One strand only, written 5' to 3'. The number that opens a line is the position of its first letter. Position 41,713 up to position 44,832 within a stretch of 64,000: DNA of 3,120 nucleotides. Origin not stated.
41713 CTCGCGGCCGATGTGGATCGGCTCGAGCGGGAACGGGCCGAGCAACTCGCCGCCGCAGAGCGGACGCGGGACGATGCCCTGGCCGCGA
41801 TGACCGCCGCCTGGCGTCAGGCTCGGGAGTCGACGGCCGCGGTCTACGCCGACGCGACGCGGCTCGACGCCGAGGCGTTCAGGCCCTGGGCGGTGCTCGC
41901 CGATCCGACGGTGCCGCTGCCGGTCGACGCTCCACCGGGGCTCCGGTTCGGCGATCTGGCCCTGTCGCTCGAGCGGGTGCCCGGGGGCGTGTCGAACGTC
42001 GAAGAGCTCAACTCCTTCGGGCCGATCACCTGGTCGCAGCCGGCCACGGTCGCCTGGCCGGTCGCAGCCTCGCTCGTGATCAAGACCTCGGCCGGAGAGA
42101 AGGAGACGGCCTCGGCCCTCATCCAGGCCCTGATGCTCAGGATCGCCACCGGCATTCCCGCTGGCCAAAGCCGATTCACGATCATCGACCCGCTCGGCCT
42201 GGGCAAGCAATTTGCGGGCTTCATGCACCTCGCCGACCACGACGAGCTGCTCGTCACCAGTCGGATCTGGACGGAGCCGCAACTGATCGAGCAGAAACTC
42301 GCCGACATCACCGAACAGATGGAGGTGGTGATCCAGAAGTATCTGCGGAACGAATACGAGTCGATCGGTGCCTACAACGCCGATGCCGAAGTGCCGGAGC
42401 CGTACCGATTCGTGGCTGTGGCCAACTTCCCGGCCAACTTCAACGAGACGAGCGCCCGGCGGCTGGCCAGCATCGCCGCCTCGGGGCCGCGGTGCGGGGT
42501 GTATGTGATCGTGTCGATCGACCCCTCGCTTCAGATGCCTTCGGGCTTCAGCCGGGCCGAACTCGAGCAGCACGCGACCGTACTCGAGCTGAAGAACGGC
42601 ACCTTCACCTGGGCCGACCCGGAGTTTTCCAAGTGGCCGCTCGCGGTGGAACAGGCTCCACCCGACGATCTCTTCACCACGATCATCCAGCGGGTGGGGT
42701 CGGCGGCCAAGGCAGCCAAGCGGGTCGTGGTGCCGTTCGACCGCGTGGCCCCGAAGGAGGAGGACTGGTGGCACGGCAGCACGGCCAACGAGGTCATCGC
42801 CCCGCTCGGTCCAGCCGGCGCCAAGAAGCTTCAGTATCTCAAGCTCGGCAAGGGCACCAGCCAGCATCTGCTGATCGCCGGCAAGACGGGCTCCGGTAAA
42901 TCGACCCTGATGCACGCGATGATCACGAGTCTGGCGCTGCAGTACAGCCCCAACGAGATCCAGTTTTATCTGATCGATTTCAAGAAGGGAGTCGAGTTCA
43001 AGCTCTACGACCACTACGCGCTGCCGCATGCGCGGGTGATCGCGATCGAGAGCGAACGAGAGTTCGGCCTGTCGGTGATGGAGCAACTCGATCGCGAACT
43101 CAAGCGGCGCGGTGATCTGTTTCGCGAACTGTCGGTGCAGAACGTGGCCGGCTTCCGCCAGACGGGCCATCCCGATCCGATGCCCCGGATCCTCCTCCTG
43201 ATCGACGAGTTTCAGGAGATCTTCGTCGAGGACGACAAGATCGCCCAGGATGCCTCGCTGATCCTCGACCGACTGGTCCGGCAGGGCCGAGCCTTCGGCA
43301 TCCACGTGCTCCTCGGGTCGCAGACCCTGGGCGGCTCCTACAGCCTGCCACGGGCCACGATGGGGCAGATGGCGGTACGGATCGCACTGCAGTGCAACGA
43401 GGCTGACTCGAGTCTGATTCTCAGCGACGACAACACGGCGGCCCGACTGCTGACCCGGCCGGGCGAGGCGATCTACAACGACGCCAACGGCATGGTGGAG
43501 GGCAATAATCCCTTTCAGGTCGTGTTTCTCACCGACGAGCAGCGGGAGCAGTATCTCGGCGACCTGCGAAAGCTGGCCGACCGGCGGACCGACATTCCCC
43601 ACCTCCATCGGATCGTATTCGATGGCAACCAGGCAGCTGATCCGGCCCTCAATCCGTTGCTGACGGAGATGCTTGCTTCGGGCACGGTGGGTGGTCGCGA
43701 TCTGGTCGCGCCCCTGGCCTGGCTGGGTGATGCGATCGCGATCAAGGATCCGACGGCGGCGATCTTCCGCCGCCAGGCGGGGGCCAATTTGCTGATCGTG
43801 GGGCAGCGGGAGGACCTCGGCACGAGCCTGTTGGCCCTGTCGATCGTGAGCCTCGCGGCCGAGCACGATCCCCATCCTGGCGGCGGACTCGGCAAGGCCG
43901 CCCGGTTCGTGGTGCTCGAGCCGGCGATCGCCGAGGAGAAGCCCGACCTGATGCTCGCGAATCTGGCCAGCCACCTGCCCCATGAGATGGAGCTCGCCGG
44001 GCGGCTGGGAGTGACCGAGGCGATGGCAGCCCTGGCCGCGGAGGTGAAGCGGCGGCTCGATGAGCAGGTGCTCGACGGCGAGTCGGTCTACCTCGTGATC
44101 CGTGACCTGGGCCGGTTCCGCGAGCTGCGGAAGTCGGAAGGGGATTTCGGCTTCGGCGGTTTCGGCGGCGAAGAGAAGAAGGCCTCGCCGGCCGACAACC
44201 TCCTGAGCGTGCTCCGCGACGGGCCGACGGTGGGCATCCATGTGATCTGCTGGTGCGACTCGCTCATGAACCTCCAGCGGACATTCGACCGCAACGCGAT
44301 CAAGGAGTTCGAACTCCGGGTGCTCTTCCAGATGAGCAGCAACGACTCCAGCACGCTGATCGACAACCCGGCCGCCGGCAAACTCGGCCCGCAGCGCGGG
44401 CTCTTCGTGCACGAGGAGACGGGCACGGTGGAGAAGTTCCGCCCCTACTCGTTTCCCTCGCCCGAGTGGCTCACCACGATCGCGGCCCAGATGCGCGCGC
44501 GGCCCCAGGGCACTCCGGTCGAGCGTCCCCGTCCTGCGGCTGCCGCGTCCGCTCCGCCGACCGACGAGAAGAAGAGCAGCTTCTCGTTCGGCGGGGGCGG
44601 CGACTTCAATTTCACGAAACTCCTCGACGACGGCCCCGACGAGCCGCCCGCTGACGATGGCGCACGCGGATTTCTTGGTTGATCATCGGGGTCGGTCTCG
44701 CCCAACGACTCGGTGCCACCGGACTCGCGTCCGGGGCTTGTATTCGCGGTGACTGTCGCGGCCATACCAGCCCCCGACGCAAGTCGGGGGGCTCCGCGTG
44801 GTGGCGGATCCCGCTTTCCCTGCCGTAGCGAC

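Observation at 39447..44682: Type VII secretion-like operon (two WXG100-like proteins + unknown helical protein + multi-P-loop FtsK/SpoIIIE ATPase) in a PVC-type diderm genome, lacking known membrane components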

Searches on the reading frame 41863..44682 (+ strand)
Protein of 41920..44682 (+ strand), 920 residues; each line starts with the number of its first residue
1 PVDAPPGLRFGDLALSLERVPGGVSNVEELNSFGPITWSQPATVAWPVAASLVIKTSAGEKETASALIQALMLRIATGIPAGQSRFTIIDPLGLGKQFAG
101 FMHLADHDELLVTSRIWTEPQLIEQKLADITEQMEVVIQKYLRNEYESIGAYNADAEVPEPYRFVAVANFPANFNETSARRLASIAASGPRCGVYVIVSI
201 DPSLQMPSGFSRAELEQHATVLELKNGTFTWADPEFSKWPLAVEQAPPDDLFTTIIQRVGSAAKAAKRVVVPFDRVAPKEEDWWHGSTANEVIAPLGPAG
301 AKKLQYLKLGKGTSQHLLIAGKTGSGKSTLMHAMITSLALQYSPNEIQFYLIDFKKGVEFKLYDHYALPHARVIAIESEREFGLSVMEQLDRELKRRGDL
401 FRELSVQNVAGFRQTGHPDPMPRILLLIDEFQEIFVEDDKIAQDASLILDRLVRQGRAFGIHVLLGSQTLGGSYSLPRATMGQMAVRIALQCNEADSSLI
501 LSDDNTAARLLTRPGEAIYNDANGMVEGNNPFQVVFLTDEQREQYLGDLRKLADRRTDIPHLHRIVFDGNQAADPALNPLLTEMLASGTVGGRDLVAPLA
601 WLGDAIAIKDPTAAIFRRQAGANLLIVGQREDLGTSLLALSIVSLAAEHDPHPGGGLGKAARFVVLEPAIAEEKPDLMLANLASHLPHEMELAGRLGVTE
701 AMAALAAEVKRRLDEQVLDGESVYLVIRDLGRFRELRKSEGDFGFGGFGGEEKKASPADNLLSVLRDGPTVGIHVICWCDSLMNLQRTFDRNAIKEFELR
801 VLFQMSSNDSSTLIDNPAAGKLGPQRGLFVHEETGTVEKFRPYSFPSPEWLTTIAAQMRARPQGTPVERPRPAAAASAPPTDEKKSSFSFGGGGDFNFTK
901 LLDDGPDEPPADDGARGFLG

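Call 43: predict_structure(alignment_id=A3)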
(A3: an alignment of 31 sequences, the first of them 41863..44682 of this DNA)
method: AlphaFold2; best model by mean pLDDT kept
length: 939 residues; sequences in the alignment: 31
mean_pLDDT: 59.0   pTM: 0.39
mean pLDDT of the five models: 59.0, 57.1, 55.9, 52.8, 49.3
residues with pLDDT >= 90: 15; 70-90: 345; 50-70: 246; < 50: 333
segments of 3 or more residues with pLDDT < 50: 127-129, 287-297, 301-345, 375-397, 473-480, 487-566, 571-594, 621-640, 758-771, 817-861, 891-939
pLDDT, mean of each block of 10 residues (from residue 1): 66 81 73 77 72 76 70 85 84 80 82 69 52 70 85 74 65 66 87 88 86 88 86 86 83 75 79 80 54 43 33 31 32 43 47 54 54 42 38 46 62 63 59 62 57 53 56 48 47 33 40 33 29 28 26 36 46 39 31 53 69 59 31 28 62 74 82 77 78 71 85 81 86 73 84 61 36 71 80 77 59 46 29 32 30 30 62 79 71 38 29 31 33 28
secondary structure, 60 per line:
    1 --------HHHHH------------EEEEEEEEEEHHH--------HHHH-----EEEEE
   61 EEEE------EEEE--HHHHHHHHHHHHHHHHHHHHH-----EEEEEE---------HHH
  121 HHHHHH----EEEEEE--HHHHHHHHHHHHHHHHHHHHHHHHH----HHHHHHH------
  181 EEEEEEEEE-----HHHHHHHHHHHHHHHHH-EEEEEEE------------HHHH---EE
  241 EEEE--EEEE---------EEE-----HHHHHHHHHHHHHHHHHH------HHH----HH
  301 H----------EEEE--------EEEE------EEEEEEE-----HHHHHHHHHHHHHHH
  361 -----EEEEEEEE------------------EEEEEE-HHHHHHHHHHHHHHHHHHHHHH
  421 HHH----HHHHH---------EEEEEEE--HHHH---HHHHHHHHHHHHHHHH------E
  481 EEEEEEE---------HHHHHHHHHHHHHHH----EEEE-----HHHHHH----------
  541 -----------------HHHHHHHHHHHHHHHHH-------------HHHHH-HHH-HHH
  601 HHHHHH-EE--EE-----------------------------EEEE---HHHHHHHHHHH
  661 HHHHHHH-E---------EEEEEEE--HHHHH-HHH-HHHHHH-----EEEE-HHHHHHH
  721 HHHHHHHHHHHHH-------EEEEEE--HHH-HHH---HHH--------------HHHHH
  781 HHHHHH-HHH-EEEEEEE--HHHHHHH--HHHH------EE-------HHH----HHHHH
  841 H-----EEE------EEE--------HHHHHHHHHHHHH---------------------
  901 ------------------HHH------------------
elements in order (helices of 4 or more, strands of 3 or more residues): H9-13 E26-35 H47-50 E56-64 E71-74 H77-97 E103-108 H118-126 E131-136 H139-163 H168-174 E181-189 H195-211 E213-219 H232-235 E239-244 E247-250 E260-262 H268-285 E312-315 E324-327 E334-340 H346-360 E366-373 E392-397 H399-423 H428-432 E442-448 H451-454 H458-473 E480-487 H497-511 E516-519 H525-530 H558-574 H588-592 H598-606 E643-646 H650-667 E679-685 H688-692 H698-703 E709-712 H714-733 E741-746 H776-786 E792-798 H801-807 H810-813 H836-841 E847-849 E856-858 H867-879

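Call 45: fold_search(model_id=the predicted structure, library=pdb)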
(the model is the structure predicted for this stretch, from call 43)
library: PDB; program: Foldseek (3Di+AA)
matches with E <= 10: 1602; with E <= 0.001: 186
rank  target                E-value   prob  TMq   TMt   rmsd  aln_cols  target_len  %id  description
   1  4nh0_A                6.9e-25  1.00  0.22  0.24  24.3      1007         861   16  Cytoplasmic domain of the Thermomonospora curvata Type VII Secretion ATPase EccC (released 2015-02-11)
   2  4nh0_B                4.8e-24  1.00  0.23  0.24  24.2       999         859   16  Cytoplasmic domain of the Thermomonospora curvata Type VII Secretion ATPase EccC (released 2015-02-11)
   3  4lya                  4.2e-17  1.00  0.23  0.37  15.9       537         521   15  EssC (ATPases 2 and 3) from Geobacillus thermodenitrificans (SeMet) (released 2015-02-04)
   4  4n1a_C                8.6e-17  1.00  0.23  0.35  13.9       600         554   16  Thermomonospora curvata EccC (ATPases 2 and 3) in complex with a signal sequence peptide (released 2015-02-11)
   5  4n1a_B                6.1e-16  1.00  0.22  0.34  14.5       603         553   15  Thermomonospora curvata EccC (ATPases 2 and 3) in complex with a signal sequence peptide (released 2015-02-11)
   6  4n1a_A                1.3e-15  1.00  0.22  0.34  13.7       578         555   15  Thermomonospora curvata EccC (ATPases 2 and 3) in complex with a signal sequence peptide (released 2015-02-11)
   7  5fv0_A                1.7e-15  1.00  0.23  0.39  17.9       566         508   14  The cytoplasmic domain of EssC (released 2016-03-02)
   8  5fv0_B                6.1e-13  1.00  0.16  0.29  22.6       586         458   16  The cytoplasmic domain of EssC (released 2016-03-02)
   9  6t8b_D                1.5e-08  1.00  0.18  0.40  13.6       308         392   22  FtsK motor domain with dsDNA, translocating state (released 2019-11-20)
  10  2ius_E                1.8e-08  1.00  0.21  0.48   3.4       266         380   14  E. coli FtsK motor domain (released 2006-08-29)
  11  6o1w_B                2.3e-08  1.00  0.16  0.39  14.3       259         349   22  Structure of pCW3 conjugation coupling protein TcpA monomer orthorhombic crystal form (released 2020-02-26)
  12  6o1x_A                2.3e-08  1.00  0.18  0.42  15.6       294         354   20  Structure of pCW3 conjugation coupling protein TcpA monomer form with ATPgS (released 2020-02-26)
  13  2ius_A                2.5e-08  1.00  0.16  0.37   9.0       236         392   21  E. coli FtsK motor domain (released 2006-08-29)
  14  6t8o_A                2.5e-08  1.00  0.16  0.36  20.1       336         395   18  Stalled FtsK motor domain bound to dsDNA end (released 2019-11-20)
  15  8zn7_F                2.6e-08  1.00  0.13  0.24  22.9       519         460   12  Crystal Structure of Designed Clock Protein KaiC (released 2025-04-16)
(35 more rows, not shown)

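Call 65: search_protein_representatives(protein=window:41920-44682:+)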
Query: 920 residues. Proteins with E-value up to 0.001 (for the whole library): 29558; up to 1e-10: 16855; up to 1e-30: 3223. The best 150 are listed.
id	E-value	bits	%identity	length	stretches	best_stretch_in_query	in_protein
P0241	0.0e+00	1606.8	79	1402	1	1-912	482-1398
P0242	0.0e+00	1019.9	56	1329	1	1-859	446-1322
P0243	7.9e-294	993.9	54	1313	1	4-862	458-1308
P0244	1.4e-290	983.1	55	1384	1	36-882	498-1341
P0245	1.2e-286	970.1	53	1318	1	3-861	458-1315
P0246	9.1e-284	960.6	54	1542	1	1-866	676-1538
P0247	1.2e-283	960.1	54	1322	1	9-859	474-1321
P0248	1.8e-283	959.6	55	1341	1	38-863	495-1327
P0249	5.2e-282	954.8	52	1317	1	1-860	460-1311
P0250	7.6e-282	954.2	52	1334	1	3-864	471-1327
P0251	2.8e-280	949.0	53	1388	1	1-858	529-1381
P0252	4.3e-280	948.4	53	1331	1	4-864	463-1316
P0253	6.0e-280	947.9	53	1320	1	1-883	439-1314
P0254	2.0e-279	946.2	53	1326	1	6-862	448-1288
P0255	5.9e-277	938.0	52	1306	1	4-864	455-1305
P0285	1.4e-264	897.0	49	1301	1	1-865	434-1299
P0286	1.7e-264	896.8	52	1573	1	1-853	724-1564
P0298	2.9e-262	889.4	50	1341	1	3-859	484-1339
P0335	2.2e-255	866.6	48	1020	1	3-868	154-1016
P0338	1.1e-254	864.4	51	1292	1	6-860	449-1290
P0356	2.5e-252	856.5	50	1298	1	5-848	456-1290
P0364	2.1e-250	850.2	50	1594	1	4-867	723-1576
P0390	4.3e-246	835.9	49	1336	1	49-864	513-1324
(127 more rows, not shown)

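Call 66: list_cluster_members(proteins=[P0242, P0243, P0244, P0246, P0253, P0285, P0286, P0335, P0364, P0390])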
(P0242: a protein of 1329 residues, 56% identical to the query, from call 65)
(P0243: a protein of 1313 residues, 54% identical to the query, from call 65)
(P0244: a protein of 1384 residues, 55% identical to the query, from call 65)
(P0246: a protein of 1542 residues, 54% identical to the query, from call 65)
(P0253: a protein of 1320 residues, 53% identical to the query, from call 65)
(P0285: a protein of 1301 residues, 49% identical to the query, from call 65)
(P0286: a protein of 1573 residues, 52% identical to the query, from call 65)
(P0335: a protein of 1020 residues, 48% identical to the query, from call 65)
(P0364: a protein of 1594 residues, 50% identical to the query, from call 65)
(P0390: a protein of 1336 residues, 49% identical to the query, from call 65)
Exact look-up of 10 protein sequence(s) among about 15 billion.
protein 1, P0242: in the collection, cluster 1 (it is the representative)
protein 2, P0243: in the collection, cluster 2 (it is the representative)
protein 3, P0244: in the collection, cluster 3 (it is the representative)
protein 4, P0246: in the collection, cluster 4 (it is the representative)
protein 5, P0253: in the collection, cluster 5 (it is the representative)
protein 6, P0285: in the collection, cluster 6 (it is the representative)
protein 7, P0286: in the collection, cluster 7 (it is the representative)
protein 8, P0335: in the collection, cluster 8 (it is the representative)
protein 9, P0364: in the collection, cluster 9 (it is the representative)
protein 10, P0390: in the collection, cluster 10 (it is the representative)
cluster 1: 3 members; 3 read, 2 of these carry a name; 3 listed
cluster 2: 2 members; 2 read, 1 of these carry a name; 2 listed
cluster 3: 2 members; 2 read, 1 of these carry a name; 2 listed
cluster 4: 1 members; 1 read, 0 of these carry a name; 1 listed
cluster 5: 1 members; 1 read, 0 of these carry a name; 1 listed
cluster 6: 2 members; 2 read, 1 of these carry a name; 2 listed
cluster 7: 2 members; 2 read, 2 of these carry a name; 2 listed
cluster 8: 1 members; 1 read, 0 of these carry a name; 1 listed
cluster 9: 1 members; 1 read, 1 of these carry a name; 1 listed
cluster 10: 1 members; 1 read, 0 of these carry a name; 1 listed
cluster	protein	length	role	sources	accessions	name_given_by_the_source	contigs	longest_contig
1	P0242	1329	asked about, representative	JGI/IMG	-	DNA segregation ATPase FtsK/SpoIIIE, S-DNA-T family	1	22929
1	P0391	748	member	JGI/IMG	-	S-DNA-T family DNA segregation ATPase FtsK/SpoIIIE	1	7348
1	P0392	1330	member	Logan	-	-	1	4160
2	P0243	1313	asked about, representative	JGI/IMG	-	DNA segregation ATPase FtsK/SpoIIIE-like protein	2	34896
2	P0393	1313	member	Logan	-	-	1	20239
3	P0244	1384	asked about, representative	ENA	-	-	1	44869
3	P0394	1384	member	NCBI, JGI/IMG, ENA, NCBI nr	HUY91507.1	MAG TPA: FtsK/SpoIIIE domain-containing protein [Pirellulales bacterium] | FtsK/SpoIIIE domain-containing protein [Pirellulales bacterium]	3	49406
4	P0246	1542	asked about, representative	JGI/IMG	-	-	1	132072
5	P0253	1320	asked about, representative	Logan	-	-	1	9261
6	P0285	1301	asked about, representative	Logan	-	-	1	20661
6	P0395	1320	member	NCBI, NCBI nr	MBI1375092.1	MAG: cell division protein FtsK [Phycisphaera sp.] | cell division protein FtsK [Phycisphaera sp.]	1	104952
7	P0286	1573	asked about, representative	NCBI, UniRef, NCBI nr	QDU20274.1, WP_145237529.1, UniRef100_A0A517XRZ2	protein kinase domain-containing protein [Urbifossiella limnaea] | Serine/threonine-protein kinase PknB n=1 Tax=Urbifossiella limnaea TaxID=2528023 ... | FtsK/SpoIIIE domain-containing protein [Urbifossiella limnaea]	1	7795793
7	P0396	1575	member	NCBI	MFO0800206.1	MAG: FtsK/SpoIIIE domain-containing protein [Gemmataceae bacterium]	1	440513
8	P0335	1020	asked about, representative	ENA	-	-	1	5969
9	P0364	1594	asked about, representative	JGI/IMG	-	hypothetical protein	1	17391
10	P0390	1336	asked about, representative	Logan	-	-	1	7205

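Call 67: find_encoding_contigs(protein=P0286, flank=10000, max_places=2)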
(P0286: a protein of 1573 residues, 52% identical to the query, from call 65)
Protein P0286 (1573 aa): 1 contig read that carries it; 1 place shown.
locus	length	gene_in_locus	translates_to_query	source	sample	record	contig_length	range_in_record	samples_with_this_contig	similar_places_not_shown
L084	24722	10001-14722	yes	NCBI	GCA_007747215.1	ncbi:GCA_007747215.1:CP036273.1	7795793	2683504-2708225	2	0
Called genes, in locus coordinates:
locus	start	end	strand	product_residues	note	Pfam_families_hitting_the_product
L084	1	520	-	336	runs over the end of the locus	PF01968:Hydantoinase_A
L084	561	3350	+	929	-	PF00012:HSP70, PF06723:MreB_Mbl, PF12531:DUF3731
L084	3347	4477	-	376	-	PF14520:HHH_5, PF02481:DNA_processg_A, PF18306:LDcluster4 (weak), PF17782:WHD_DprA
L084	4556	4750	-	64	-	-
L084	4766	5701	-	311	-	PF01145:Band_7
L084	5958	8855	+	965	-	PF00069:Pkinase, PF07714:PK_Tyr_Ser-Thr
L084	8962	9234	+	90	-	PF06013:WXG100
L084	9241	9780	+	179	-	-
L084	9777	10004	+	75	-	-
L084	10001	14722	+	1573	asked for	PF00069:Pkinase, PF07714:PK_Tyr_Ser-Thr, PF01580:FtsK_SpoIIIE, PF13401:AAA_22 (faint)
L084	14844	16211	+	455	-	PF00067:p450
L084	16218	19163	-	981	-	PF00989:PAS (weak), PF08448:PAS_4, PF00512:HisKA, PF02518:HATPase_c, PF00072:Response_reg, PF01627:Hpt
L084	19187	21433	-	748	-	PF17803:Cadherin_4, PF17892:Cadherin_5, PF17963:Big_9, PF17803:Cadherin_4, PF17892:Cadherin_5, PF17963:Big_9, PF17803:Cadherin_4, PF17892:Cadherin_5, +4 more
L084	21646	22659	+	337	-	PF00072:Response_reg, PF13487:HD_5, PF01966:HD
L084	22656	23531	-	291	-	PF25852:DUF6242_C (faint)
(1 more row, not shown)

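Call 68: find_encoding_contigs(protein=P0395, flank=10000, max_places=2)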
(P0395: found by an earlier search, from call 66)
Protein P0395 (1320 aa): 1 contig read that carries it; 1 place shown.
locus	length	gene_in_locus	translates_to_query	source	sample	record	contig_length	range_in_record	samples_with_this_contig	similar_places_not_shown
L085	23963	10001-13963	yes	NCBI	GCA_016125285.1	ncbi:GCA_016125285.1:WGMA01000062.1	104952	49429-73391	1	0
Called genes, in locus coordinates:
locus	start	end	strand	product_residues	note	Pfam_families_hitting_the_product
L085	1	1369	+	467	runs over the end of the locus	PF00330:Aconitase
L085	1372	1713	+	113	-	PF01985:CRS1_YhbY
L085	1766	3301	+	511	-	-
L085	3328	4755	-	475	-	PF00884:Sulfatase, PF01676:Metalloenzyme (weak), PF02995:DUF229 (weak), PF16347:SGSH_C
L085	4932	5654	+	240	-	PF00719:Pyrophosphatase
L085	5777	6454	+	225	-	PF00106:adh_short, PF01370:Epimerase, PF08659:KR, PF13561:adh_short_C2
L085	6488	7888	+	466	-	PF07470:Glyco_hydro_88 (faint)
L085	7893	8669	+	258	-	PF00106:adh_short, PF08659:KR, PF13561:adh_short_C2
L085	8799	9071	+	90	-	PF06013:WXG100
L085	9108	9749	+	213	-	-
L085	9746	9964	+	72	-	-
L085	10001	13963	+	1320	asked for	PF13401:AAA_22 (faint), PF01580:FtsK_SpoIIIE, PF05729:NACHT (faint)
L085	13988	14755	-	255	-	PF03781:FGE-sulfatase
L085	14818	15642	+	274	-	PF02578:Cu-oxidase_4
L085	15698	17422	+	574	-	PF13385:Laminin_G_3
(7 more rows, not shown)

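Call 73: search_dna_similar(query=window:41920-44682:+, collection=plasmids, mode=protein, max_rows=25, max_evalue=1e-10)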
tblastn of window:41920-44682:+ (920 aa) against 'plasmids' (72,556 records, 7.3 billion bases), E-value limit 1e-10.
Records with a match: 531; places in all: 568; records where one place covers at least 80% of the query: 0.
Best place of each record, by identity: <60% 531.
By first word of the organism name: Bacillus 156; Ralstonia 131; Mycobacterium 43; Streptomyces 35; Escherichia 10; Mycolicibacterium 9; Paenibacillus 7; Enterococcus 7; Sinorhizobium 6; Rhizobium 6; and 64 more.
By predicted mobility (MOB-suite, as given by PLSDB): non-mobilizable 279; mobilizable 189; conjugative 63.
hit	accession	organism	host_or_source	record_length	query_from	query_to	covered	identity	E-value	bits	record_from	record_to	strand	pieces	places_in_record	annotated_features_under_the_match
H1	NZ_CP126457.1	Rhodococcus sp. AH-ZY2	single cell,soil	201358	67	857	72%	32.0%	1e-83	379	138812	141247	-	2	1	FtsK/SpoIIIE domain-containing protein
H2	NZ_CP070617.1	Rhodococcus pseudokoreensis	cell culture,rhizosphere of apple ...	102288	59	786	79%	26.5%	2e-45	186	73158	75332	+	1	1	FtsK/SpoIIIE domain-containing protein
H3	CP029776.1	Deinococcus actinosclerus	mixed culture,wastewater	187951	51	629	63%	29.5%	5e-56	219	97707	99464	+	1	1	DNA translocase FtsK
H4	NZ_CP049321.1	Caballeronia sp. SBC2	whole organism,soil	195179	32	534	55%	32.6%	2e-68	256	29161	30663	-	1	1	FtsK/SpoIIIE domain-containing protein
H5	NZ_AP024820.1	Helicobacter sp. NHP19-012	Felis catus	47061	13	565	60%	25.9%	3e-41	172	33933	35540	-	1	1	FtsK/SpoIIIE domain-containing protein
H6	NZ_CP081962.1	Curtobacterium sp. TC1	Medicago sativa,cell culture,seed ...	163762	189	533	38%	25.8%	2e-17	96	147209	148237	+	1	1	FtsK/SpoIIIE domain-containing protein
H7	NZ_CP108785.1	Embleya sp. NBC_00888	-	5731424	266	541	30%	29.7%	6e-21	107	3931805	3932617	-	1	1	none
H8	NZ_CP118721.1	Priestia aryabhattai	Pure isolate,Tap water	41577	204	532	36%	24.4%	8e-13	81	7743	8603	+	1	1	FtsK/SpoIIIE domain-containing protein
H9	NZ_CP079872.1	Mycobacterium sp. SMC-4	Homo sapiens,sputum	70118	242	530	31%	27.5%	7e-11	74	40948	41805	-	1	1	eccCb: type VII secretion protein EccCb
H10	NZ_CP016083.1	Streptomyces sp. SAT1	Adenophora trachelioides Maxim.,single ...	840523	312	575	29%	30.0%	8e-16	91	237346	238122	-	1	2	eccCa: type VII secretion protein EccCa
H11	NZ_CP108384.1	Nocardia sp. NBC_01327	-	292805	205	526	35%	24.5%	2e-12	79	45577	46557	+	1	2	eccCa: type VII secretion protein EccCa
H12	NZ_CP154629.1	Acetoanaerobium noterae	cell culture,Sludge of a digestion ...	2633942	316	585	29%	28.8%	9e-16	91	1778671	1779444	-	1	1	none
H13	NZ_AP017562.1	Pseudanabaena sp. ABRG5-3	-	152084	303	554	27%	30.7%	9e-15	87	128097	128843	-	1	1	FtsK/SpoIIIE domain-containing protein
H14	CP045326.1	Mycobacterium sp. THAF192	pure culture,Surface of a polyethylene ...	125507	312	593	31%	27.3%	6e-12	78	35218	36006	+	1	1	eccCa4: ESX-1 secretion system protein EccCa1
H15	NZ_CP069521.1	Enterocloster bolteae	-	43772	264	540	30%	27.7%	2e-13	83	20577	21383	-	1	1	FtsK/SpoIIIE domain-containing protein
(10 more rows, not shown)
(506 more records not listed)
